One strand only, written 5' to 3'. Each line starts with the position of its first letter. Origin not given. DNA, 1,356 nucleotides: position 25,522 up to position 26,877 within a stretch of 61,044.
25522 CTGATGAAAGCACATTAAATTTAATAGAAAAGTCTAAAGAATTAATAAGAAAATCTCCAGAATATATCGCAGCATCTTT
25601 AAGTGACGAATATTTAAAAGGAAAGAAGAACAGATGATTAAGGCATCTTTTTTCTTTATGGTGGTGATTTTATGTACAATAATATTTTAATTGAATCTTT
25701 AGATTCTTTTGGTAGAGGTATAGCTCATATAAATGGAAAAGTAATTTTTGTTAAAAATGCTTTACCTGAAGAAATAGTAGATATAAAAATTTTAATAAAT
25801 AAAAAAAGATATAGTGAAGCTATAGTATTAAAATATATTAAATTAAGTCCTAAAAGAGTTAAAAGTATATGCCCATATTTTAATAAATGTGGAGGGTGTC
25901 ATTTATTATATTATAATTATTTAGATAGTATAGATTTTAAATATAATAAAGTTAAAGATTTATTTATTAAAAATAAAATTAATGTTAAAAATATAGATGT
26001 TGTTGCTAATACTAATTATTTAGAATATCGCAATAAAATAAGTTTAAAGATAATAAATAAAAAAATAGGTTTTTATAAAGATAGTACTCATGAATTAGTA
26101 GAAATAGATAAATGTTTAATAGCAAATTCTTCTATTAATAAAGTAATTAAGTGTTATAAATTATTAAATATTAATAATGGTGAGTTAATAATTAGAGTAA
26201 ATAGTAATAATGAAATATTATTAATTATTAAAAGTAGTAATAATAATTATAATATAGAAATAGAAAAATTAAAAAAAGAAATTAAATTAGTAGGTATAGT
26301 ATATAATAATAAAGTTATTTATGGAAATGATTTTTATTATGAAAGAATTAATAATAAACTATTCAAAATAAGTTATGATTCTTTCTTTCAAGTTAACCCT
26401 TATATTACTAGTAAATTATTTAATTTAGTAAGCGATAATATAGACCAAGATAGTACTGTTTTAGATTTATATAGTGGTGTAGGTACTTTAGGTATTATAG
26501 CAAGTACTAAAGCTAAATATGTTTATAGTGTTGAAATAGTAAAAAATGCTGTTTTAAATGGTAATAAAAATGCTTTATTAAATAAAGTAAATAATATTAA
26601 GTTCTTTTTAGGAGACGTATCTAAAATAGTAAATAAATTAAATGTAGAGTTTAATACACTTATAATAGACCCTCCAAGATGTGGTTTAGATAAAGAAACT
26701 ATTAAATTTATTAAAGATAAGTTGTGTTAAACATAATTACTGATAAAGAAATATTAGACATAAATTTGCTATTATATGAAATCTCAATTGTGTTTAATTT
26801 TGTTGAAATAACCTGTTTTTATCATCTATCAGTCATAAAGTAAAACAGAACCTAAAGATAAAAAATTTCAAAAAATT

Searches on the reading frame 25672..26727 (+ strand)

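Call 4: search_protein_families(library=pfam, proteins=[window:25672-26727:+], max_evalue=0.1)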
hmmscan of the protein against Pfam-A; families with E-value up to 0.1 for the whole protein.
window:25672-26727:+ (352 aa): 8 families
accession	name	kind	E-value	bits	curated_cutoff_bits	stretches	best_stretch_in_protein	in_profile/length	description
PF05958.17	tRNA_U5-meth_tr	-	4.7e-13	49.3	23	1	168-348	105-305/357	tRNA (Uracil-5-)-methyltransferase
PF01938.26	TRAM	-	1.8e-10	40.9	21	1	4-53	9-61/61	TRAM domain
PF02475.24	TRM5-TYW2_MTfase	-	1.2e-07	32.3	28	1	256-335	33-113/164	TRM5/TYW2 methyltransferase domain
PF03602.21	Cons_hypoth95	-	1.3e-07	31.9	24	1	247-335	30-122/182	Conserved hypothetical protein 95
PF05175.20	MTS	-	3.6e-06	27.2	23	1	258-335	28-107/170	Methyltransferase small domain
PF09445.16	Methyltransf_15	-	6.8e-05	22.9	22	1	262-339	3-84/165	RNA cap guanine-N2 methyltransferase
PF13847.12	Methyltransf_31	-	0.00014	22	27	1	258-331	2-79/145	Methyltransferase domain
PF06325.19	PrmA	-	0.00048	20.2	22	1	254-311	156-213/296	Ribosomal protein L11 methyltransferase (PrmA)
